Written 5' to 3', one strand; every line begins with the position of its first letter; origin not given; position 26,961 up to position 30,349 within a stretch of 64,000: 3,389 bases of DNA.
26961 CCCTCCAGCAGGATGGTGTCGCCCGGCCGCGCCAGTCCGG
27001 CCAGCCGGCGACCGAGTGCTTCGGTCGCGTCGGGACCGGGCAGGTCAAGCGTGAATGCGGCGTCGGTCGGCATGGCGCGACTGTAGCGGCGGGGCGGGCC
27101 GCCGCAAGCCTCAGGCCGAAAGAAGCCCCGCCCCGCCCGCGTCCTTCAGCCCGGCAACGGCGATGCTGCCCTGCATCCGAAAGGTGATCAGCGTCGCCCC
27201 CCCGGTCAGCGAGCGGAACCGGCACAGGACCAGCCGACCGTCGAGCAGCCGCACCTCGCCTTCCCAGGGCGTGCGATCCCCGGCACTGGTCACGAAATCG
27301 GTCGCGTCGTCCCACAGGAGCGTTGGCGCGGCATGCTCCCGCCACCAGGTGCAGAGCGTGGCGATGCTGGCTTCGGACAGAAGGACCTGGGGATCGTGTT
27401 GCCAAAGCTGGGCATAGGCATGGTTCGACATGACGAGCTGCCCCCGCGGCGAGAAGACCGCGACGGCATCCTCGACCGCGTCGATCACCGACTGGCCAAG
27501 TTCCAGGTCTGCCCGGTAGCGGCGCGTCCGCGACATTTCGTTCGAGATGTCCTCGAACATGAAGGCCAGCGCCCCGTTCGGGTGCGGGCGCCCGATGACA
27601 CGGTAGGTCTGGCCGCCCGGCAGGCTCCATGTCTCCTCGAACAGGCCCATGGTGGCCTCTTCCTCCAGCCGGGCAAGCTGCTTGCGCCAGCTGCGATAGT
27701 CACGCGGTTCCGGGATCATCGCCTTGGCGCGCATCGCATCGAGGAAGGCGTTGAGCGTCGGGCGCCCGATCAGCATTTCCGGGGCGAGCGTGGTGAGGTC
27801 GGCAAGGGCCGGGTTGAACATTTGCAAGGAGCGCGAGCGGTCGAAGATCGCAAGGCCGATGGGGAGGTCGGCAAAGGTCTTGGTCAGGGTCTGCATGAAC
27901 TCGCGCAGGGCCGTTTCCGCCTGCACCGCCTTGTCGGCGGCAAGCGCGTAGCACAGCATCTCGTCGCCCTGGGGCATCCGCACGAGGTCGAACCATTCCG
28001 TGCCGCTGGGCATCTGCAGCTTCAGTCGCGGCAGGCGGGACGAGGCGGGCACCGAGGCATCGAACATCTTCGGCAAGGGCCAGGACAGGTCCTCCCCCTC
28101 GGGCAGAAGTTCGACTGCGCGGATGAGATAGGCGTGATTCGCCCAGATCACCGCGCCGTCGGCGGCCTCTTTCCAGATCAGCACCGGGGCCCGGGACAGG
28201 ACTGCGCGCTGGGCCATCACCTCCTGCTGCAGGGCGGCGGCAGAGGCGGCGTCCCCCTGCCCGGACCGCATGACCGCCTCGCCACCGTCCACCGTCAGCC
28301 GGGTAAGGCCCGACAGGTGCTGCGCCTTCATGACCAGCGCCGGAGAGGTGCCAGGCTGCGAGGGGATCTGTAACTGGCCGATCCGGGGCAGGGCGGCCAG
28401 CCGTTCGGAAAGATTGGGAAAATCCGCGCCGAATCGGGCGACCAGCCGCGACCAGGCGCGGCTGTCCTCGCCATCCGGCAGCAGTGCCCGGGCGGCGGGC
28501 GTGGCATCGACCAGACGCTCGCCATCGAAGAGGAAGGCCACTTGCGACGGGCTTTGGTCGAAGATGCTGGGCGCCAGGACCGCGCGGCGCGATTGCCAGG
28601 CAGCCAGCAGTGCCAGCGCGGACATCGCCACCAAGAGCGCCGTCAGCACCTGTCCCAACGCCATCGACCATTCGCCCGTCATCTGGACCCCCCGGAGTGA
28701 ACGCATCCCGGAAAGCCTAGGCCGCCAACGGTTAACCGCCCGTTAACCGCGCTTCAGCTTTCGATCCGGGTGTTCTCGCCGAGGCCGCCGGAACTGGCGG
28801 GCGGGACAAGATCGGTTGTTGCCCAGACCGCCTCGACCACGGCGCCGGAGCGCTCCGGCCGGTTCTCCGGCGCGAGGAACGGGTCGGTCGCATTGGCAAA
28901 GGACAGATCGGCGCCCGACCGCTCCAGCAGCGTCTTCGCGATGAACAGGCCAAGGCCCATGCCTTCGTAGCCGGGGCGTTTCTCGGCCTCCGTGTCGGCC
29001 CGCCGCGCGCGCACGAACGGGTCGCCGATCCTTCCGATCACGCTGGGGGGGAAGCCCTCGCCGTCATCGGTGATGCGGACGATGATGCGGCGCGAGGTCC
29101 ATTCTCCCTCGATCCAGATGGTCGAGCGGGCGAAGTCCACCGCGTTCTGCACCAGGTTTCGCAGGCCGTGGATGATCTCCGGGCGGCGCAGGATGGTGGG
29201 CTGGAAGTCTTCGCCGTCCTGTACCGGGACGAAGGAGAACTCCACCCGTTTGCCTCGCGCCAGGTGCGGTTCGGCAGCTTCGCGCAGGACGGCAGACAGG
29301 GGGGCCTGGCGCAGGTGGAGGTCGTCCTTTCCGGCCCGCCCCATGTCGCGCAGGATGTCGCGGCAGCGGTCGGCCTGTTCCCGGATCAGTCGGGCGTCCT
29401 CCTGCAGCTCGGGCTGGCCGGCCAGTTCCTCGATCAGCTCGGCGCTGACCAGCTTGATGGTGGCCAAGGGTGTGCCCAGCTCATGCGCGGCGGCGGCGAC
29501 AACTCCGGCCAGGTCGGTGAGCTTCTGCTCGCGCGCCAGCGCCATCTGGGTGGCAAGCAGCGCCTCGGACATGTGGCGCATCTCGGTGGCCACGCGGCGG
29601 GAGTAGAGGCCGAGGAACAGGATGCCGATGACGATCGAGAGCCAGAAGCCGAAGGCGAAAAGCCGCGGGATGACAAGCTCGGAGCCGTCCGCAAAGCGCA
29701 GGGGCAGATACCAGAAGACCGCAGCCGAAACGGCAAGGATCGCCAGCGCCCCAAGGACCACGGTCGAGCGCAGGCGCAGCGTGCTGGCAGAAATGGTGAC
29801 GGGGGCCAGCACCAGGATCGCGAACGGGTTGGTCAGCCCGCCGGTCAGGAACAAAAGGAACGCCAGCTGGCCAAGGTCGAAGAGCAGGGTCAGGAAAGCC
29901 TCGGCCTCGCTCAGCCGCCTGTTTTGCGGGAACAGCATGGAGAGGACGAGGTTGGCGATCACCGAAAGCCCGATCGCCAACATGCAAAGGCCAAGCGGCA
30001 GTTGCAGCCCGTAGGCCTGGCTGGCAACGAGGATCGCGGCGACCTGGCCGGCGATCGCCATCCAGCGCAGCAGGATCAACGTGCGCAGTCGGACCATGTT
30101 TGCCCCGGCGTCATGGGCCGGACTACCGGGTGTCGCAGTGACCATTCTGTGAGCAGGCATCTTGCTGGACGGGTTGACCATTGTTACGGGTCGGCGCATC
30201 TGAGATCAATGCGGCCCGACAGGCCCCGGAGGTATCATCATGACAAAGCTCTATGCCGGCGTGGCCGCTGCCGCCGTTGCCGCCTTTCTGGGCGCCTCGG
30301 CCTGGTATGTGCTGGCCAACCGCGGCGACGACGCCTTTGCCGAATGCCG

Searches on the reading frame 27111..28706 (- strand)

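Call 116: search_protein_families(library=pfam, proteins=[window:27111-28706:-], max_evalue=0.0001)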
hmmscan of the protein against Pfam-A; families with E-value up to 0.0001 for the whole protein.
window:27111-28706:- (531 aa): 2 families
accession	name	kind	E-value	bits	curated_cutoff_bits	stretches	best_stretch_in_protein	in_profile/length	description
PF12860.13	PAS_7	-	2.9e-14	53.6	27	1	281-391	4-111/115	PAS fold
PF13188.13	PAS_8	-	1.2e-07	31.9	21.8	0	405-449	4-44/65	PAS domain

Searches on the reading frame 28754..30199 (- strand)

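Call 116: search_protein_families(library=pfam, proteins=[window:28754-30199:-], max_evalue=0.0001)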
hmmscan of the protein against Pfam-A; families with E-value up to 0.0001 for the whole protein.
window:28754-30199:- (481 aa): 3 families
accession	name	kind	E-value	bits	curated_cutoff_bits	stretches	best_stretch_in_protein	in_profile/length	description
PF02518.31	HATPase_c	-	6.4e-16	59.2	26.4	1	342-445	6-94/111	Histidine kinase-, DNA gyrase B-, and HSP90-like ATPase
PF00512.31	HisKA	-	3.7e-09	36.9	26.9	1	233-286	5-57/66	His Kinase A (phospho-acceptor) domain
PF25323.1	6TM_PilS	-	3.3e-05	24.1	27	1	54-166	27-145/189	PilS-like transmembrane domain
